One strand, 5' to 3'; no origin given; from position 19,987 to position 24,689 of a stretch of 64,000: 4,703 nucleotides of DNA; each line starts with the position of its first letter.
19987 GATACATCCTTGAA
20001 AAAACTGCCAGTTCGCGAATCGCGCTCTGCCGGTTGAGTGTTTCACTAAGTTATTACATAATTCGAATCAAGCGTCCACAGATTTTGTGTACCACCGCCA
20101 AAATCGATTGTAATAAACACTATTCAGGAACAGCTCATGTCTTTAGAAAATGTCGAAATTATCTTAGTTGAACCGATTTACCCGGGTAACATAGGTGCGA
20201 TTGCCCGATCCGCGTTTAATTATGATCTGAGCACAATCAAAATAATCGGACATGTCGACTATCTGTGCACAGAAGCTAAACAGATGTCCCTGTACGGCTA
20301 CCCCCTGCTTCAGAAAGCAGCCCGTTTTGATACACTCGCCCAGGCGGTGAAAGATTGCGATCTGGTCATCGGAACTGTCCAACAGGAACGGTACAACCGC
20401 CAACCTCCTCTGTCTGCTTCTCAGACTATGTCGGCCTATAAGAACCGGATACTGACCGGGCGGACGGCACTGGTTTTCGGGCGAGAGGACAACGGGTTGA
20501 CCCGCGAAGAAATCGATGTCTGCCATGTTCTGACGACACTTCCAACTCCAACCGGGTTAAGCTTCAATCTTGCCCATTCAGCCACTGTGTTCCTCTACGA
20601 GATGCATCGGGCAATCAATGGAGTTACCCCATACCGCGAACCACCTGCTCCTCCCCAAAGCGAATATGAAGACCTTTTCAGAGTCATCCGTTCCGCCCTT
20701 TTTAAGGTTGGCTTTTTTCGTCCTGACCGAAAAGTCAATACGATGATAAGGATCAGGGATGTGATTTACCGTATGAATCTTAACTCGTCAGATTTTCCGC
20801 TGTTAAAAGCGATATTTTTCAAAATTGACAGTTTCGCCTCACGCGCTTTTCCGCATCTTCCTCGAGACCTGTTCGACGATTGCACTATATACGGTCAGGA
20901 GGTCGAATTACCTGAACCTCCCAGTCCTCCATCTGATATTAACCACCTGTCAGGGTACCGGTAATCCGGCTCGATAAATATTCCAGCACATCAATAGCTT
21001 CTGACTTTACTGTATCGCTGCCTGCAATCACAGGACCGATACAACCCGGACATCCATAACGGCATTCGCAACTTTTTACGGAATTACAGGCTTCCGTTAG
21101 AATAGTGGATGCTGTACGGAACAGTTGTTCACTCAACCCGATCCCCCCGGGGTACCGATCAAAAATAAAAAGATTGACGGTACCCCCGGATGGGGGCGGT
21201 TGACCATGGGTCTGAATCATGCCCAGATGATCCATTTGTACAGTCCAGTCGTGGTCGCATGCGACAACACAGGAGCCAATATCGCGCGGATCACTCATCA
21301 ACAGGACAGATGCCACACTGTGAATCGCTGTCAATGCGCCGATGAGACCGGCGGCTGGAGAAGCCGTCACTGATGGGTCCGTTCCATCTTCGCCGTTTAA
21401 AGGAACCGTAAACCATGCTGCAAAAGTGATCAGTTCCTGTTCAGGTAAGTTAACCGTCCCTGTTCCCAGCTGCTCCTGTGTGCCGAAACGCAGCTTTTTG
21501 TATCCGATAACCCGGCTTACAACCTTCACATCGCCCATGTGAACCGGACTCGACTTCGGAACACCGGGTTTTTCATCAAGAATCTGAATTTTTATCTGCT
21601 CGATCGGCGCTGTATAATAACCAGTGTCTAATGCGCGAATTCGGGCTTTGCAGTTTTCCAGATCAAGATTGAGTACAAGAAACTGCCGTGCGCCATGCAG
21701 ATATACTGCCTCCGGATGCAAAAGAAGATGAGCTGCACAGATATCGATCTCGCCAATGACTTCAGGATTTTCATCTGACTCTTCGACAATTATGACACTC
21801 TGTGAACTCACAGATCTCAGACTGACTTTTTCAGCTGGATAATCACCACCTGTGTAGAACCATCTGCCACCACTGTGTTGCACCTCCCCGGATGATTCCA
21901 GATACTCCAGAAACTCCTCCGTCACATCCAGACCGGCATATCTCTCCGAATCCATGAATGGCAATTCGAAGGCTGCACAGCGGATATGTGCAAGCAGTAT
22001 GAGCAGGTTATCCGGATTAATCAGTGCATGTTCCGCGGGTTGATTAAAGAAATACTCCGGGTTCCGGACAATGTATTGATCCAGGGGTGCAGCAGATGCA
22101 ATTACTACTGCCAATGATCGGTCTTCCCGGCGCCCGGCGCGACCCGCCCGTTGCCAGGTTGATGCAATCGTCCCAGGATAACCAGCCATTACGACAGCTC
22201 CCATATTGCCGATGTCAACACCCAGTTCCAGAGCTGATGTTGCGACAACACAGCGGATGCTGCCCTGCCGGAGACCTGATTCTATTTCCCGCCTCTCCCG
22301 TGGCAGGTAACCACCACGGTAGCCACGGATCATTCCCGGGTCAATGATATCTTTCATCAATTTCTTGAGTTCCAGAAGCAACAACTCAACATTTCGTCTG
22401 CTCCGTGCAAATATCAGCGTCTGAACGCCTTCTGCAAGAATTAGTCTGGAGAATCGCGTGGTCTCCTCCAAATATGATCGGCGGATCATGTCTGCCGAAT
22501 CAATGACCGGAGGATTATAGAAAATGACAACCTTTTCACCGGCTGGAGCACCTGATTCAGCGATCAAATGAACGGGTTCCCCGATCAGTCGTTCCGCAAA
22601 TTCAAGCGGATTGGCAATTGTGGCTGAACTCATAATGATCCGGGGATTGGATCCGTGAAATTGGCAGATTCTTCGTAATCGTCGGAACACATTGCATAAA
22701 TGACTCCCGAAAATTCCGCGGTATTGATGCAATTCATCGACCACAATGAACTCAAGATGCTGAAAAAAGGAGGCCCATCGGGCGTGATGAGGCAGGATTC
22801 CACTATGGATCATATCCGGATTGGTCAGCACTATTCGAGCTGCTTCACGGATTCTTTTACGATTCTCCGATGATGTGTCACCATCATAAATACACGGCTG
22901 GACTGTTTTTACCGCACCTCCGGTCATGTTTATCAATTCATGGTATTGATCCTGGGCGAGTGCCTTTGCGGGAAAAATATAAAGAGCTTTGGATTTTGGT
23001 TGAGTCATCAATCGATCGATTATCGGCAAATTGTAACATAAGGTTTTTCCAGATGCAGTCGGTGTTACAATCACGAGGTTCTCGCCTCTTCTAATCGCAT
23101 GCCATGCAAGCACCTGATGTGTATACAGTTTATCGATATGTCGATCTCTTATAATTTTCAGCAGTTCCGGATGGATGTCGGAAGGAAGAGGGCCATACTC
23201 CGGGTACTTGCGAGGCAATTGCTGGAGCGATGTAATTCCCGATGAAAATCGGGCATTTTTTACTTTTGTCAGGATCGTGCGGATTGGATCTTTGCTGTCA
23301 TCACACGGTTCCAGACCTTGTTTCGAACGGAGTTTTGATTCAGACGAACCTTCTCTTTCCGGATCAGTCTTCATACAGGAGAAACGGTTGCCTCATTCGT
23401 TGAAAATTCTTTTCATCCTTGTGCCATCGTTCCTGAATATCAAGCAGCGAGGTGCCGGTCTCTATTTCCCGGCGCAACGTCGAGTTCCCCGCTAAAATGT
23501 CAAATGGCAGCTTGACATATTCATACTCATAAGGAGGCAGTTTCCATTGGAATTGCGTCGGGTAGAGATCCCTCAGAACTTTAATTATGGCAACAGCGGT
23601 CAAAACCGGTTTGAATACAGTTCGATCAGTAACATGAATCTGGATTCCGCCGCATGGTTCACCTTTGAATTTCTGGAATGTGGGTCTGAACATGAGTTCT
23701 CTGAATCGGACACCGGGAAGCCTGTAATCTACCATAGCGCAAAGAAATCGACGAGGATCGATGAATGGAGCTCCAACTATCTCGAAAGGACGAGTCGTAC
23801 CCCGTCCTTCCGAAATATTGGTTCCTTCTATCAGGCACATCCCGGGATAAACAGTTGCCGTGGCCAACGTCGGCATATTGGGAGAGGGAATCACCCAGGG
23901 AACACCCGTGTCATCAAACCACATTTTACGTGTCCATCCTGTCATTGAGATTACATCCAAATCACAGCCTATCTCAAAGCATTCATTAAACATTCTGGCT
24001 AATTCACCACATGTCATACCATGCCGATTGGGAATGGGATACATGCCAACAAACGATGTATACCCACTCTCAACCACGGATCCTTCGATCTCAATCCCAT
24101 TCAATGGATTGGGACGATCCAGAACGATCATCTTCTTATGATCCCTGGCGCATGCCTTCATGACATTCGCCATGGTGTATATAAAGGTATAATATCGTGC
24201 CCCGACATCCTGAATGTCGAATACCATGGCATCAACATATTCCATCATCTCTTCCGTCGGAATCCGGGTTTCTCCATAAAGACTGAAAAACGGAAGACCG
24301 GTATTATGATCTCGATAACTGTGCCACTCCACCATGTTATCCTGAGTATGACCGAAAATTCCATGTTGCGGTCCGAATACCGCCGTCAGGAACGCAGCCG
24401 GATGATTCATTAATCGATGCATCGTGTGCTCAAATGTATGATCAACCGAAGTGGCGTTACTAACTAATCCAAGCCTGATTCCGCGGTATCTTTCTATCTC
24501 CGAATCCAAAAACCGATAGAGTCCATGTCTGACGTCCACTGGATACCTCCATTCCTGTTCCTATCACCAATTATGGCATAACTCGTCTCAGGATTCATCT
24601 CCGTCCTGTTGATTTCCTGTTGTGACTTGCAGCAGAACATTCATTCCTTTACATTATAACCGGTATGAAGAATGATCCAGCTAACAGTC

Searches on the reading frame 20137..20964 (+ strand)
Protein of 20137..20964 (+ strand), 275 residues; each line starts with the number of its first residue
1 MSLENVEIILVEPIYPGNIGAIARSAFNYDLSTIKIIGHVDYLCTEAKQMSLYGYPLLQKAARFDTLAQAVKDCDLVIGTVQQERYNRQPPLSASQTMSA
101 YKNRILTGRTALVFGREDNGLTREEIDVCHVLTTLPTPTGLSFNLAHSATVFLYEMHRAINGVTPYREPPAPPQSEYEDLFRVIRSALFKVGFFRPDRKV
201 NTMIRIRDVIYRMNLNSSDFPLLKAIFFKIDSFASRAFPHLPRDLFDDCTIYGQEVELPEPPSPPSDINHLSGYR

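Call 7: search_protein_families(library=pfam, proteins=[window:20137-20964:+], max_evalue=0.001)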
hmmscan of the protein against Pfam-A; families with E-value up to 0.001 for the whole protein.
window:20137-20964:+ (275 aa): 1 family
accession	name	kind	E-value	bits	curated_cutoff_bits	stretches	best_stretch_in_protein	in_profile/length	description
PF00588.24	SpoU_methylase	-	5e-21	75.7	29.7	1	6-154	2-142/142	SpoU rRNA Methylase family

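Call 46: search_protein_families(library=ncbifam, proteins=[window:20137-20964:+], max_evalue=0.00001)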
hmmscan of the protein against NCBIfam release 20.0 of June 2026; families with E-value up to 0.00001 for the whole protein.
window:20137-20964:+ (275 aa): 5 families
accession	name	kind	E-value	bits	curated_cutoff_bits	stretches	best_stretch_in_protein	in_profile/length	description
TIGR00050.1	rRNA_methyl_1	subfamily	2e-42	145.7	167.15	1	3-232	2-230/233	TrmJ/YjtD family RNA methyltransferase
NF007752.0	PRK10433.1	equivalog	5.4e-25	88.2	212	1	6-162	3-161/228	tRNA/rRNA methyltransferase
NF011694.0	PRK15114.1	equivalog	6.2e-22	78.3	280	1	3-232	2-239/246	tRNA (cytosine(32)/uridine(32)-2'-O)-methyltransferase TrmJ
NF041077.1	tRNAmeth_TrmJ_Sulfolob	equivalog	1.1e-19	70.9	350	1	6-160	2-155/229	tRNA (cytidine-2'-O-)-methyltransferase TrmJ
TIGR00185.1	tRNA_yibK_trmL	equivalog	2.5e-06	27.4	190.6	1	6-159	2-147/154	tRNA (uridine(34)/cytosine(34)/5-carboxymethylaminomethyluridine(34)-2'-O)-methyltransferase TrmL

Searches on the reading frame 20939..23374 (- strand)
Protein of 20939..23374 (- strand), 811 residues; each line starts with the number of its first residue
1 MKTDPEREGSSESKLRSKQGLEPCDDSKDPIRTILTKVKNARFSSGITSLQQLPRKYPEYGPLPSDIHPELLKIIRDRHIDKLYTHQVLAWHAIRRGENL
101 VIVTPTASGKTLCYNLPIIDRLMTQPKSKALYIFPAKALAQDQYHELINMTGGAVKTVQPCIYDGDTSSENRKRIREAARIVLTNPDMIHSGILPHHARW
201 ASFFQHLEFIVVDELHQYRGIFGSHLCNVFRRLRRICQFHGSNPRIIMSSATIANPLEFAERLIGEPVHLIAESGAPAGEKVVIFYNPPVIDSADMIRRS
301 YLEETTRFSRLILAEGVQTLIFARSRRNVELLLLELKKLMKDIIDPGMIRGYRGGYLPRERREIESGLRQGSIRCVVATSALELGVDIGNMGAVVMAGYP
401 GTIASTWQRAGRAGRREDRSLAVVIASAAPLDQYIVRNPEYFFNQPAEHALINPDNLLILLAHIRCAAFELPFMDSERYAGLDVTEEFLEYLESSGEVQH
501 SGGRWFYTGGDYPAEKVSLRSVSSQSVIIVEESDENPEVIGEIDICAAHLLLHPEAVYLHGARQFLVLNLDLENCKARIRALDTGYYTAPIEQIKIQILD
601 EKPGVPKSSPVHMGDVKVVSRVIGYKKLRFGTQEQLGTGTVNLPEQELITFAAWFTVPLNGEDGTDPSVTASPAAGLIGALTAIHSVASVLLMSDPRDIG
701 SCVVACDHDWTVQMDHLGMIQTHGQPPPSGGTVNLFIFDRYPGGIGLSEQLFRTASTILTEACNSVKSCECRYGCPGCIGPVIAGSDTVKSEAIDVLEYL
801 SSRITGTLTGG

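Call 7: search_protein_families(library=pfam, proteins=[window:20939-23374:-], max_evalue=0.001)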
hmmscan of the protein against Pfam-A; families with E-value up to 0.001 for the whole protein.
window:20939-23374:- (811 aa): 5 families
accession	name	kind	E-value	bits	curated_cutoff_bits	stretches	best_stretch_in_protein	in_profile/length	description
PF00270.35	DEAD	-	3.4e-34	118.4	26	1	85-255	2-162/167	DEAD/DEAH box helicase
PF00271.37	Helicase_C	-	1.8e-16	60.8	23.5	1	311-416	9-109/110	Helicase conserved C-terminal domain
PF09369.15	MZB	-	2.1e-15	57.6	24.2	1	682-779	3-80/80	MrfA Zn-binding domain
PF04851.21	ResIII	-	6.6e-10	39.6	22.5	1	89-220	10-139/164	Type III restriction enzyme, res subunit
PF22982.3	WHD_HRQ1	-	1.6e-08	35.9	27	1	452-521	1-69/70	ATP-dependent helicase HRQ1, winged helix domain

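Call 46: search_protein_families(library=ncbifam, proteins=[window:20939-23374:-], max_evalue=0.00001)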
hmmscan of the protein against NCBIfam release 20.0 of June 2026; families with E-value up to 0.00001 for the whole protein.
window:20939-23374:- (811 aa): 24 families
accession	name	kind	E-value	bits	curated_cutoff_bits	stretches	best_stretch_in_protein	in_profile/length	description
TIGR03817.1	DECH_helic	hypoth_equivalog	3.6e-192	640.5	874.1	1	48-785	2-720/742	helicase/secretion neighborhood putative DEAH-box helicase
TIGR04121.1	DEXH_lig_assoc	equivalog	4e-44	150.5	850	1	83-485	14-416/804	ligase-associated DNA damage response DEXH box helicase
NF010338.0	PRK13767.1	equivalog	4e-36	124.6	849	1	82-418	33-387/877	ATP-dependent helicase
NF001308.0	PRK00254.1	equivalog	1.7e-25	89.3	1216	1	69-345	10-267/720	ATP-dependent DNA helicase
NF007284.0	PRK09751.1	equivalog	4.4e-24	83.9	1496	2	349-415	352-418/1538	ATP-dependent helicase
NF041063.1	DpdF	equivalog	8.1e-23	80.9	550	2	92-254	153-323/813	protein DpdF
NF002654.0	PRK02362.1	equivalog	1e-22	80.3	887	1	69-340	10-267/739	ATP-dependent DNA helicase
NF002251.0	PRK01172.1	equivalog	2e-22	79.2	891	1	82-345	22-265/674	ATP-dependent DNA helicase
NF010337.0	PRK13766.1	equivalog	1.4e-17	63.1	610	1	74-220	9-146/781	Hef nuclease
TIGR00614.1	recQ_fam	subfamily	2.8e-16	59.4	219.8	1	314-425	224-329/470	RecQ family ATP-dependent DNA helicase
NF040935.1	helicase_Hel308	equivalog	5.8e-16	57.8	1200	1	68-340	12-271/704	ATP-dependent DNA helicase Hel308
NF041067.1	DpdJ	equivalog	2.4e-15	55.3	800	0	374-427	574-628/1482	protein DpdJ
TIGR01389.1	recQ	equivalog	1e-14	54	640.2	1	92-427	23-329/591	DNA helicase RecQ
NF053631.1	RNA_helic_CshA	equivalog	4.3e-13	48.9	646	1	70-425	9-340/434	degradosome RNA helicase CshA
NF053711.1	RNA_heli_RhlE1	exception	6.9e-12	44.8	750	1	76-430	17-352/434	RNA helicase RhlE1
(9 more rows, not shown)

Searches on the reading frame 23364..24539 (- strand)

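Call 7: search_protein_families(library=pfam, proteins=[window:23364-24539:-], max_evalue=0.001)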
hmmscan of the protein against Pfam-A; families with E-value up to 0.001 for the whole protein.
window:23364-24539:- (391 aa): 2 families
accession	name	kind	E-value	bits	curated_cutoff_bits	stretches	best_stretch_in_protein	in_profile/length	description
PF07075.17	NamZ_N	-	1.2e-85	286.5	26.9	1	24-225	2-202/203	Exo-beta-N-acetylmuramidase NamZ, N-terminal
PF20732.2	NamZ_C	-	1.4e-58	198.4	25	1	230-389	2-152/152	Exo-beta-N-acetylmuramidase NamZ, C-terminal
